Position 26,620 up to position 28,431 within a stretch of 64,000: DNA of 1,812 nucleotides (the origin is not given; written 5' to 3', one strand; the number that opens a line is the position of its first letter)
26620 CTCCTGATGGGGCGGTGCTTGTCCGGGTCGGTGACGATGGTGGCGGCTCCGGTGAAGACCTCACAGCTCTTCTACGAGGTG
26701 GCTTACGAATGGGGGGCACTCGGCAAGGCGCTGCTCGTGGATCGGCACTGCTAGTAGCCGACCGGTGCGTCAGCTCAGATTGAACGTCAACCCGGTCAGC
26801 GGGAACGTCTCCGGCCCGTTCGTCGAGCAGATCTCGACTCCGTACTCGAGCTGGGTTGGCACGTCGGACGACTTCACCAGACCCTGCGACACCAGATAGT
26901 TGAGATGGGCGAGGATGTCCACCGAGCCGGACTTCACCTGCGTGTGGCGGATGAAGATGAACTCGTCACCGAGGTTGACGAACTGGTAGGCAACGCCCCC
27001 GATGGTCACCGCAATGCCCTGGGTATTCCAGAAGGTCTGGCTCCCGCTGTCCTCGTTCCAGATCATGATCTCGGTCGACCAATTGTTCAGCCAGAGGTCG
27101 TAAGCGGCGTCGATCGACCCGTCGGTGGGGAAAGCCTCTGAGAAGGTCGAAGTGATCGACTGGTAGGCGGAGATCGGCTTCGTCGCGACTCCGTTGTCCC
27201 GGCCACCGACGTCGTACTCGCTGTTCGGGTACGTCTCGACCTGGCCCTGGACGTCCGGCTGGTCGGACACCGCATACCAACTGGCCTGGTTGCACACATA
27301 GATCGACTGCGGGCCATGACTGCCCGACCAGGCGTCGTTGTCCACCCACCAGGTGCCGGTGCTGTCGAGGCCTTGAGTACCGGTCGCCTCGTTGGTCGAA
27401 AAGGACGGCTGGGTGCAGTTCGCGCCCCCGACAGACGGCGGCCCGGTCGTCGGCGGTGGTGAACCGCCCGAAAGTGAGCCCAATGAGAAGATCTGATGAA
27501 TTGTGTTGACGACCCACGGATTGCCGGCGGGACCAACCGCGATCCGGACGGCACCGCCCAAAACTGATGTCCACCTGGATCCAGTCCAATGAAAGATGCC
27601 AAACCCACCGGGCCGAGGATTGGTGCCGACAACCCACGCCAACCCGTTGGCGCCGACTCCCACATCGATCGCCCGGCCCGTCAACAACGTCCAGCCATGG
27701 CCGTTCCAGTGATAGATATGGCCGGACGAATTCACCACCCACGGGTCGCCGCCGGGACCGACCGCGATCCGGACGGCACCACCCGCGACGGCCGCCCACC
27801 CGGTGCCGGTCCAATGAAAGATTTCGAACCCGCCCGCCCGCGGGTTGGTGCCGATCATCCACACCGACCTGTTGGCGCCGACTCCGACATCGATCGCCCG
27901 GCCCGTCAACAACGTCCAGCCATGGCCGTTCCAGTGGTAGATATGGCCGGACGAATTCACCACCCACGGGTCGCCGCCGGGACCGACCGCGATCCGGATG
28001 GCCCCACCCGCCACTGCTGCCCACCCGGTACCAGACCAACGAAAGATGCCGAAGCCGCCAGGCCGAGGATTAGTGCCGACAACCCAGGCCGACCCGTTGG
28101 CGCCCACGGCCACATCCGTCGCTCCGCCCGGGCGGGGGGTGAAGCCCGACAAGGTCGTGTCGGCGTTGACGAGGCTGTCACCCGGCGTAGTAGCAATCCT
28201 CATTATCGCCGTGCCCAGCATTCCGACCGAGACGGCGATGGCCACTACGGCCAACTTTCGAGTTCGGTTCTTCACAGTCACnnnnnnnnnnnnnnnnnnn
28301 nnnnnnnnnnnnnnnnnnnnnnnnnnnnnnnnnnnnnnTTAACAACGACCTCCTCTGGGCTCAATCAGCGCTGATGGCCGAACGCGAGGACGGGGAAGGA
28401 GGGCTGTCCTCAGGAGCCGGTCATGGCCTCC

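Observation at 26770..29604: Tandem GH12 glycosidase paralogues with swapped N-terminal modules, one a tectonin-like beta-propeller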

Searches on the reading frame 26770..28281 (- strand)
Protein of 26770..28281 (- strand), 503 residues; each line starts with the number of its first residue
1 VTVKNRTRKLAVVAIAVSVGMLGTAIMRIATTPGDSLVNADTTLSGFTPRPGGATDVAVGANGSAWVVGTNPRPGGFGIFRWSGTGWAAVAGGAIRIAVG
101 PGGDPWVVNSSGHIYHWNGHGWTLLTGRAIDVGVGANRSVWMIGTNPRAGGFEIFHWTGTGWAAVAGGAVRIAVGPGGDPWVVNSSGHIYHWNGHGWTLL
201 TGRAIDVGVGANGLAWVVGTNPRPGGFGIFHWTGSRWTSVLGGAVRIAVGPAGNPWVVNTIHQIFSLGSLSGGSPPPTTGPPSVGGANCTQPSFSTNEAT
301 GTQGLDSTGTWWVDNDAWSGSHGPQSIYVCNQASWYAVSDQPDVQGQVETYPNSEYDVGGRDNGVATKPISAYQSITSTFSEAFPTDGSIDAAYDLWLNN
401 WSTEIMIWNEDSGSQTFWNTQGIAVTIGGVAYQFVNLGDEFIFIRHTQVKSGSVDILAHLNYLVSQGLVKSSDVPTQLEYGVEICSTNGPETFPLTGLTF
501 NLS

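Call 4: search_protein_families(library=pfam, proteins=[window:26770-28281:-], max_evalue=1)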
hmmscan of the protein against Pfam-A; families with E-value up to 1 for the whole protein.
window:26770-28281:- (503 aa): 5 families
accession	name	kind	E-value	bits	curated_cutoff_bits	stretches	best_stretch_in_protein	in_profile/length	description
PF19193.6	Tectonin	-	9.8e-19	68.1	30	3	57-141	5-82/216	Tectonin domain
PF12581.13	DUF3756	-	3.7e-07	30.4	25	1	55-81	15-41/41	Protein of unknown function (DUF3756)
PF14398.11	ATPgrasp_YheCD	-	0.074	12.7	26.8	0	129-150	207-228/255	YheC/D like ATP-grasp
PF23412.1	zf_RING_Vps8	-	0.34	11.2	27.3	0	107-117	19-29/52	Vps8 RING zinc finger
PF15985.11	KH_6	-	0.63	10.9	27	0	54-72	28-46/47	KH domain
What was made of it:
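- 27487..28146 (-): P1 tectonin beta-propeller (residues 46-265): six blades arranged as three A+B blade pairs. Pfam PF19193 E 9.8e-19, 68.1 bits against cut-off 30 (call 4).
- On Tectonin lectin family (Pfam PF19193): 68.1 bits against a cut-off of 30, E 9.8e-19, three matched stretches (call 4).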

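Call 5: search_protein_families(library=ncbifam, proteins=[window:26770-28281:-], max_evalue=1)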
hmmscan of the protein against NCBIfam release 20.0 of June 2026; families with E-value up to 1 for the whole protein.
window:26770-28281:- (503 aa): 1 family
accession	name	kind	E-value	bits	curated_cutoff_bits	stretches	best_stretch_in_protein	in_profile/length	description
NF004860.0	PRK06215.1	subfamily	2.6e-27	95.9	319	1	303-496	44-231/238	hypothetical protein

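Call 9: find_homologous_proteins(query=window:26770-28281:-)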
Query window:26770-28281:- (503 aa): 432 proteins with E <= 0.001 among 8000 candidates; the best 120 are listed.
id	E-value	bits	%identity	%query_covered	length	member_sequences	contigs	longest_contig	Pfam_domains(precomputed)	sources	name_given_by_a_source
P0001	9.8e-128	445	49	99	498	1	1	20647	PF19193.7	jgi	jgi:hypothetical protein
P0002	6.5e-122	426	51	44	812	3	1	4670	PF19193.7,PF12581.14,PF01510.31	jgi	jgi:hypothetical protein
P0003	2.3e-121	424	84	44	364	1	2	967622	-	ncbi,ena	-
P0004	7.6e-117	409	52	43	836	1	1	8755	PF19193.7,PF12581.14,PF01510.31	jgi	jgi:hypothetical protein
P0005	1.9e-113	398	54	44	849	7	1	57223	PF19193.7,PF01510.31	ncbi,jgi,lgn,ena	jgi:hypothetical protein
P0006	1.4e-111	392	47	91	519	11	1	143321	PF19193.7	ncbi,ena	-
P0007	2.0e-111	391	41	36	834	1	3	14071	PF19193.7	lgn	-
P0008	9.1e-105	369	74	44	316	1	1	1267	-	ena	-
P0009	2.4e-102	361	75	43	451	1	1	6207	-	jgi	jgi:hypothetical protein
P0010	3.3e-101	357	70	44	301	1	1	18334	-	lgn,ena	-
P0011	4.4e-101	357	62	45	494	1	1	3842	PF19193.7,PF15985.12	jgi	jgi:hypothetical protein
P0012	6.3e-101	356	72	44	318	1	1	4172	-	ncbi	-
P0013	5.9e-99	350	72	44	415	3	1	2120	PF13287.13,PF13290.14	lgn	-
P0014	9.0e-99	349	74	43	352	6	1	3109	-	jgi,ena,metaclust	metaclust:\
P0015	3.7e-96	341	67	47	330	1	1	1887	PF13715.13,PF17802.8,PF13620.13,PF22904.4,PF17210.10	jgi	jgi:Carboxypeptidase regulatory-like domain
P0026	3.8e-91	324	39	51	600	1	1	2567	PF19193.7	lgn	-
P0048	5.2e-87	310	65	44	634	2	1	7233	PF19193.7,PF12581.14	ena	-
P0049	8.5e-87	310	66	44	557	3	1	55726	PF04122.18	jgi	jgi:hypothetical protein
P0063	3.9e-84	301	52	48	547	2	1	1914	PF19193.7,PF01400.32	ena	-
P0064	5.7e-84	300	65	44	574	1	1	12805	PF04122.18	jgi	jgi:hypothetical protein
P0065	1.1e-83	299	63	46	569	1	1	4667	PF04122.18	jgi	jgi:hypothetical protein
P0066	1.2e-83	299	66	43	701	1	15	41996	PF02156.22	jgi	jgi:hypothetical protein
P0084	1.4e-80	289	63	43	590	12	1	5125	PF04122.18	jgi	-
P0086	2.2e-80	289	63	44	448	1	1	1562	PF19193.7,PF12581.14,PF15985.12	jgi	jgi:hypothetical protein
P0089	2.3e-80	289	67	44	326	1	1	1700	PF19193.7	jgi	jgi:hypothetical protein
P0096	8.3e-80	287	64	44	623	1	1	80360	PF19193.7,PF13360.14,PF12581.14,PF15985.12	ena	-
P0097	2.1e-79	285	65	44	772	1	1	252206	PF19193.7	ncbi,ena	-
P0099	2.7e-79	285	61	43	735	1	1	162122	PF19193.7,PF07679.23,PF12581.14,PF05345.19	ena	-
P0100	3.1e-79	285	48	40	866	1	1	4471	PF19193.7,PF04773.19,PF24517.3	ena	-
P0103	1.7e-78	282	57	46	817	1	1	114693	PF19193.7,PF09286.17,PF00082.28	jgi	jgi:subtilase family serine protease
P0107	3.3e-78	281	57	39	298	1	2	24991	PF19193.7,PF12768.14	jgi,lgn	jgi:hypothetical protein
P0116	1.3e-77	279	60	47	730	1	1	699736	PF19193.7,PF13360.14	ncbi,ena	-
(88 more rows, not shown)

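Call 12: list_cluster_members(proteins=[window:26770-28281:-, window:28510-29604:-, P0001, P0006])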
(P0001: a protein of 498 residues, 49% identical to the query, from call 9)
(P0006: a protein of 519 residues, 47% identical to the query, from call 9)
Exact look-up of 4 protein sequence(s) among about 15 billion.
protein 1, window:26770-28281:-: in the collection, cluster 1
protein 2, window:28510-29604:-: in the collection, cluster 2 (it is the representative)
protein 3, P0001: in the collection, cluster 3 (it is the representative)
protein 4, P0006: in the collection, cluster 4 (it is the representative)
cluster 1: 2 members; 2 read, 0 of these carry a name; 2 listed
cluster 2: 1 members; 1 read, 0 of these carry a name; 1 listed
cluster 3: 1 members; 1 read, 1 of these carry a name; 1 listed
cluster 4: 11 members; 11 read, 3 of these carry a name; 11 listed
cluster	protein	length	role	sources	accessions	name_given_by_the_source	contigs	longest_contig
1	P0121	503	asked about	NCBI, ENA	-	-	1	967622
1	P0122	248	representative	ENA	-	-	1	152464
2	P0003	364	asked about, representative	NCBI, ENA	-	-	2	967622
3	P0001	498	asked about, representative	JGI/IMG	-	hypothetical protein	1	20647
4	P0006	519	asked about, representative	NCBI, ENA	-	-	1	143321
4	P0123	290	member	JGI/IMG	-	hypothetical protein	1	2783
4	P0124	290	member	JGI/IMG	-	hypothetical protein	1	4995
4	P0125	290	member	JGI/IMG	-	hypothetical protein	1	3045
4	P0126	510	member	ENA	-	-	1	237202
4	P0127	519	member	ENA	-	-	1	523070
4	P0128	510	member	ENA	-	-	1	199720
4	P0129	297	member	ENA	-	-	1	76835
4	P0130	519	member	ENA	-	-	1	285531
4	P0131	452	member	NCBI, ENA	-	-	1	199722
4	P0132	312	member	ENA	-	-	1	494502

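Call 13: find_encoding_contigs(protein=window:26770-28281:-, flank=10000, max_places=4)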
Protein window:26770-28281:- (503 aa): no gene with exactly this product is on record in the collection.

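Call 15: find_encoding_contigs(protein=P0003, flank=10000, max_places=4)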
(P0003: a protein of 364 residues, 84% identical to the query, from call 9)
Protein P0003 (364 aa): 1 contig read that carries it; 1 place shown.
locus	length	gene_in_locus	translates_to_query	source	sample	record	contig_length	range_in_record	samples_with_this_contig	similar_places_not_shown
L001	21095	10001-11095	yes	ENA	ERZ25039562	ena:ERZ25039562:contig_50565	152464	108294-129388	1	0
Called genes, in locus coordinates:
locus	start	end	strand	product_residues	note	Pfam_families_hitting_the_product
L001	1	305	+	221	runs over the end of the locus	-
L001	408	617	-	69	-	-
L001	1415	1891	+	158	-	-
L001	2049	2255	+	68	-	-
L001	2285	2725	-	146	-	-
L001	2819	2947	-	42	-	-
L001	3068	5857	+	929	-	PF03176:MMPL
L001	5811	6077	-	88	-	-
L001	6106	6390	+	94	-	-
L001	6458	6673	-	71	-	PF03703:bPH_2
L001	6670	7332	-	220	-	-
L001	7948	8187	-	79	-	-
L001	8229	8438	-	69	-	-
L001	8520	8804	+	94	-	PF13466:STAS_2 (weak)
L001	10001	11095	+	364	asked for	-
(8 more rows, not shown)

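Call 16: find_encoding_contigs(protein=P0122, flank=10000, max_places=4)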
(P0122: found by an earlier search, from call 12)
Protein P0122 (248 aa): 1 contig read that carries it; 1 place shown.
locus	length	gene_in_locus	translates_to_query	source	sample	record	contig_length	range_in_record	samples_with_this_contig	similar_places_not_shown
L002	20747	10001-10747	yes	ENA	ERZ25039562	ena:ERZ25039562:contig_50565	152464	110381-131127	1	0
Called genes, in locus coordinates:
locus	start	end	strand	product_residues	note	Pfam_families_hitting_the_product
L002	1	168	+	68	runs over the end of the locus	-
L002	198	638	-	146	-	-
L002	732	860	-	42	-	-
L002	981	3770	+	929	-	PF03176:MMPL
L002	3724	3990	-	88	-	-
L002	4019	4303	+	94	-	-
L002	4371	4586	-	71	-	PF03703:bPH_2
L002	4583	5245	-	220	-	-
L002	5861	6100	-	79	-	-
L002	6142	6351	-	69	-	-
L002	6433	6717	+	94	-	PF13466:STAS_2 (weak)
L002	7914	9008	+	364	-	-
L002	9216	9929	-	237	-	-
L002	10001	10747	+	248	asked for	-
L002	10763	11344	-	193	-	-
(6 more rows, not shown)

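Call 36: predict_structure(alignment_id=A1)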
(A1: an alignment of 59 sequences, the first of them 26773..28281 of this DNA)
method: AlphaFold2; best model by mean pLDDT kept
length: 503 residues; sequences in the alignment: 59
mean_pLDDT: 64.5   pTM: 0.51
mean pLDDT of the five models: 64.5, 64.0, 63.7, 62.9, 61.7
residues with pLDDT >= 90: 95; 70-90: 141; 50-70: 100; < 50: 167
segments of 3 or more residues with pLDDT < 50: 1-57, 61-63, 69-94, 131-138, 147-151, 166-169, 209-215, 221-227, 242-286
pLDDT, mean of each block of 10 residues (from residue 1): 38 34 31 32 32 43 48 40 36 54 72 78 67 40 53 61 50 62 75 78 56 49 49 58 33 29 29 34 52 81 80 76 72 85 75 76 68 95 81 85 92 90 97 97 95 96 98 91 86 87 92
secondary structure, 60 per line:
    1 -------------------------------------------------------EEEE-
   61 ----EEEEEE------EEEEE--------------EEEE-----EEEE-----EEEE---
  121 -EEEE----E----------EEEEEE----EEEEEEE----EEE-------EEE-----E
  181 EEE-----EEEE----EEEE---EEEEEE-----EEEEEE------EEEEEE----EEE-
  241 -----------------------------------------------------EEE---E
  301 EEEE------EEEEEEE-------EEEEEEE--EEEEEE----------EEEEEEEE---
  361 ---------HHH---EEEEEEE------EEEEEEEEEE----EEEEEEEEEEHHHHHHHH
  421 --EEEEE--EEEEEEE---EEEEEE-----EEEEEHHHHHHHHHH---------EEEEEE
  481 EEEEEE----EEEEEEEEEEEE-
elements in order: E56-59 E65-70 E77-81 E96-99 E105-108 E114-117 E122-125 E141-146 E151-157 E162-164 E172-174 E180-183 E189-192 E197-200 E204-209 E215-220 E227-232 E237-239 E294-296 E300-304 E311-317 E325-331 E334-339 E350-357 E376-382 E389-398 E403-412 H413-420 E423-427 E430-436 E440-445 E451-455 H456-465 E475-486 E491-502
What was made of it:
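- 27436..27486 (-): P1 inter-domain linker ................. (residues 266-282). AF2 pLDDT is below 50 over residues 242-286 in the full-length model (call 36).
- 26773..27435 (-): P1 GH12 catalytic domain (residues 283-503), NopAA-like branch. AF2 pLDDT mostly 80-98 (call 36).
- On Glycoside hydrolase family 12 (CAZy GH12): The AF2 model has pLDDT mostly 80-98 in residues 290-503 (call 36).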

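Call 39: fold_search(model_id=the predicted structure, library=pdb)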
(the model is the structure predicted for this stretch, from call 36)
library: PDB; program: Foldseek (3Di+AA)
matches with E <= 10: 788; with E <= 0.001: 195
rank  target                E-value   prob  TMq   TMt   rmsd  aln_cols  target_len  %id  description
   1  6sdu_C                1.5e-16  1.00  0.37  0.82   2.3       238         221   25  Xyloglucanase domain of NopAA, a type three effector from Sinorhizobium fredii in complex with cellobiose (released 2020-07-08)
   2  6sdu_A                1.7e-16  1.00  0.37  0.82   2.3       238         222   25  Xyloglucanase domain of NopAA, a type three effector from Sinorhizobium fredii in complex with cellobiose (released 2020-07-08)
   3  6sdu_B                2.6e-15  1.00  0.36  0.82   3.0       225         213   25  Xyloglucanase domain of NopAA, a type three effector from Sinorhizobium fredii in complex with cellobiose (released 2020-07-08)
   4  2jem_A                1.3e-14  1.00  0.36  0.74   3.7       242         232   20  Native family 12 xyloglucanase from Bacillus licheniformis (released 2007-03-20)
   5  2jen_A                7.1e-14  1.00  0.34  0.71   4.4       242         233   21  Family 12 xyloglucanase from Bacillus licheniformis in complex with ligand (released 2007-03-20)
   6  1ks4                  2.0e-13  1.00  0.34  0.74   3.7       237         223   22  The structure of Aspergillus niger endoglucanase-palladium complex (released 2003-01-21)
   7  1oa4                  2.5e-13  1.00  0.36  0.76   3.4       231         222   23  Comparison of Family 12 Glycoside Hydrolases and Recruited Substitutions Important for Thermal Stability (released 2003-03-27)
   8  3wx5_A                4.3e-13  1.00  0.36  0.76   3.1       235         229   18  Crystal structure of metagenome-derived glycoside hydrolase family 12 endoglucanase (released 2014-11-12)
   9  7drb_A                6.8e-13  1.00  0.35  0.75   3.7       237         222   19  Crystal structure of plant receptor like protein RXEG1 with xyloglucanase XEG1 (released 2022-06-22)
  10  1nlr                  1.1e-12  1.00  0.36  0.77   3.2       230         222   20  ENDO-1,4-BETA-GLUCANASE CELB2, CELLULASE, NATIVE STRUCTURE (released 1998-11-25)
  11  4npr_B                1.4e-12  1.00  0.34  0.75   3.4       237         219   19  Crystal Structure of the Family 12 Xyloglucanase from Aspergillus niveus (released 2014-12-24)
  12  6k9d                  1.6e-12  1.00  0.34  0.75   3.6       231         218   22  glycoside hydrolase family 12 (GH12) englucanase (released 2020-06-17)
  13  5m2d_A                1.9e-12  1.00  0.35  0.75   3.3       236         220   18  CRYSTAL STRUCTURE 4Ac Endoglucanase-like protein from Acremonium chrysogenum (released 2017-11-29)
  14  1h0b_A                2.1e-12  1.00  0.37  0.79   3.1       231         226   18  Endoglucanase cel12A from Rhodothermus marinus (released 2003-06-12)
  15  5gm3_B                2.4e-12  1.00  0.34  0.73   3.5       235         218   21  Crystal structure of FI-CMCase from Aspergillus aculeatus F-50 (released 2017-05-17)
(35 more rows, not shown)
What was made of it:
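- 26773..27435 (-): Foldseek top 40 hits are all GH12 (call 39).
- The AF2 C-terminal domain has pLDDT mostly 80-98 (call 36), and its Foldseek top 40 hits are all GH12, with NopAA first at TMt 0.82 (call 39).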

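Call 43: search_protein_families(library=pfam, proteins=[P0001, P0006, P0011, P0066, P0013, P0049], max_evalue=10)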
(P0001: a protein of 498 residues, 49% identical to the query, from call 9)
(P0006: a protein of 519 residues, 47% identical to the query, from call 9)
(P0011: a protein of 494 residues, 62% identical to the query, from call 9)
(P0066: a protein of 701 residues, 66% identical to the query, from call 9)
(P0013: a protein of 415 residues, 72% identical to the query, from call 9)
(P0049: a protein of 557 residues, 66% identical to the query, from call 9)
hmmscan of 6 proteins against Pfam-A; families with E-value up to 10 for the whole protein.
P0001 (498 aa): 4 families
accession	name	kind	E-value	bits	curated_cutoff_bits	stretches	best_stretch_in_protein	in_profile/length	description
PF19193.6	Tectonin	-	5.4e-15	55.9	30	4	105-199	4-91/216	Tectonin domain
PF14398.11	ATPgrasp_YheCD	-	0.069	12.8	26.8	0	215-234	209-228/255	YheC/D like ATP-grasp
PF12581.13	DUF3756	-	0.073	13.4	25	2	214-239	15-40/41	Protein of unknown function (DUF3756)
PF15985.11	KH_6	-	7.2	7.5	27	1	209-229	23-44/47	KH domain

P0006 (519 aa): 5 families
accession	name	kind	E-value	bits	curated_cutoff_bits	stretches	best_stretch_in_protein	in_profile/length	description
PF19193.6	Tectonin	-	4.3e-19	69.3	30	3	163-225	21-82/216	Tectonin domain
PF12581.13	DUF3756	-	0.00016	21.9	25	2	139-163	15-39/41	Protein of unknown function (DUF3756)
PF14398.11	ATPgrasp_YheCD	-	0.057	13.1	26.8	0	140-160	209-229/255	YheC/D like ATP-grasp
PF08076.16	TetM_leader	-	2.2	8.6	25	0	122-127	16-21/28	Tetracycline resistance determinant leader peptide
PF15985.11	KH_6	-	7.8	7.4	27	1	136-155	25-45/47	KH domain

P0011 (494 aa): 4 families
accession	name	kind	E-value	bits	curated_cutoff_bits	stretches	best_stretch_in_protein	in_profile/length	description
PF19193.6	Tectonin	-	1.3e-21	77.5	30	4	282-370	3-84/216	Tectonin domain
PF15985.11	KH_6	-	5.5e-07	30.3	27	3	354-373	26-45/47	KH domain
PF02142.27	MGS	-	0.022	15.3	24.1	1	241-285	11-57/94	MGS-like domain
PF02187.23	GAS2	-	1.3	9.4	21.3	0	339-352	44-57/69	Growth-Arrest-Specific Protein 2 Domain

P0066 (701 aa): 1 family
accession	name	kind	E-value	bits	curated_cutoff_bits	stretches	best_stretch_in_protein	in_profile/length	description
PF02156.21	Glyco_hydro_26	-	5.7e-09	36.2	20.2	1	257-340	155-233/311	Glycosyl hydrolase family 26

P0013 (415 aa): 3 families
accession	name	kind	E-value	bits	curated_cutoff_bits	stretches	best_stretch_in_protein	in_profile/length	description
PF13290.12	CHB_HEX_C_1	-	2.3e-34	117.6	22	2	36-102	1-67/67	Chitobiase/beta-hexosaminidase C-terminal domain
PF13287.12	Fn3_assoc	-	2.3e-24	85.7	23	2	47-105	1-59/59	Fn3 associated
PF01476.26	LysM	-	0.018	15.4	20.9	0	163-179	1-17/43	LysM domain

P0049 (557 aa): 1 family
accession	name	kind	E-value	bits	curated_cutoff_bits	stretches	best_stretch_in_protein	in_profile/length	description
PF04122.17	CW_binding_2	-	3.8e-43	146.3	24.9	3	40-135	1-72/73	Cell wall binding domain 2 (CWB2)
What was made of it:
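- On Glycoside hydrolase family 12 (CAZy GH12): No hit even at E<=10 (calls 4, 43).
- Those modules include CHB_HEX_C_1/Fn3_assoc, CWB2 and a GH26 domain (calls 9, 43). Other members of the same GH12 clade carry CW_binding_2 repeats in front of the catalytic domain: P0049, P0064, P0065 and P0084 (call 9), with P0049 at E 3.8e-43 (call 43).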

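Call 56: search_protein_representatives(protein=window:26773-28281:-)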
Query: 503 residues. Proteins with E-value up to 0.001 (for the whole library): 4857; up to 1e-10: 2998; up to 1e-30: 904. The best 150 are listed.
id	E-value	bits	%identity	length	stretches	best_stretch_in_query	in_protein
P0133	1.5e-173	594.4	50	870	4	54-251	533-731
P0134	1.5e-158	544.9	42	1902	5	45-260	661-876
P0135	8.4e-152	522.7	46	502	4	51-231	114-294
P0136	3.0e-128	444.9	42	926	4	46-254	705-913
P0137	5.4e-121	421.0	47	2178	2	43-266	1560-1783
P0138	2.9e-118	412.0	48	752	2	43-268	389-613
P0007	6.5e-112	391.0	38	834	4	51-221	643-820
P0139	1.2e-105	370.3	50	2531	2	47-267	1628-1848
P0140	2.7e-105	369.2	48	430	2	48-278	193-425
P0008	2.9e-105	369.1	73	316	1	277-503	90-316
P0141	1.1e-104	367.1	34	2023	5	47-285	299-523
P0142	4.3e-102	358.6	35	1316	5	28-274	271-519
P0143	9.2e-102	357.5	40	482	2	51-277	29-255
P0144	7.1e-99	348.0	49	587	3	75-252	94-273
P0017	7.5e-95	334.7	69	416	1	283-502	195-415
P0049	2.7e-87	309.7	65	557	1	268-503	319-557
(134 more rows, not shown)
